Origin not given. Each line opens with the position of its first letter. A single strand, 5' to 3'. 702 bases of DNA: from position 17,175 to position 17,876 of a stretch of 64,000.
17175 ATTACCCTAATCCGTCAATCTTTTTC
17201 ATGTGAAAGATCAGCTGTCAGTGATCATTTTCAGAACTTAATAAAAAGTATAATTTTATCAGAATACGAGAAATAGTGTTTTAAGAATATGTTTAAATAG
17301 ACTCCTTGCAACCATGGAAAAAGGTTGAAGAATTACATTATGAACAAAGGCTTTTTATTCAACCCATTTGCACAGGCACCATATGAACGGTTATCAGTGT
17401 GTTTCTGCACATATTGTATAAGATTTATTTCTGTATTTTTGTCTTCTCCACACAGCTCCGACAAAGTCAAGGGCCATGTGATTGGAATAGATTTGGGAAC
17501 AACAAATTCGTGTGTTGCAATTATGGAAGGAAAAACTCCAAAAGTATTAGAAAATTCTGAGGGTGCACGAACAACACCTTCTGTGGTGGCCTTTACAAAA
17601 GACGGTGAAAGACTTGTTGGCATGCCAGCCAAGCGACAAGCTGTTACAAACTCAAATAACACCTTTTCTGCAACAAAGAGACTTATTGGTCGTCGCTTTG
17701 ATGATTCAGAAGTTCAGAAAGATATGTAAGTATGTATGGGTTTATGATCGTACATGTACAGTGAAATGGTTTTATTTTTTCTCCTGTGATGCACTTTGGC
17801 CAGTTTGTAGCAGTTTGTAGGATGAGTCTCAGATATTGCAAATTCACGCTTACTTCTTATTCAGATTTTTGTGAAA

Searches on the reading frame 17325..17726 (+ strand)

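Call 52: search_protein_families(library=pfam, proteins=[window:17325-17726:+], max_evalue=0.01)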
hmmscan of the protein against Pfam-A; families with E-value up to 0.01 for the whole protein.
window:17325-17726:+ (134 aa): 1 family
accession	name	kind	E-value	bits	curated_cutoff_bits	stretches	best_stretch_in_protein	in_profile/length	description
PF00012.26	HSP70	-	1.1e-36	126.7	20.6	1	52-134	1-82/599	Hsp70 protein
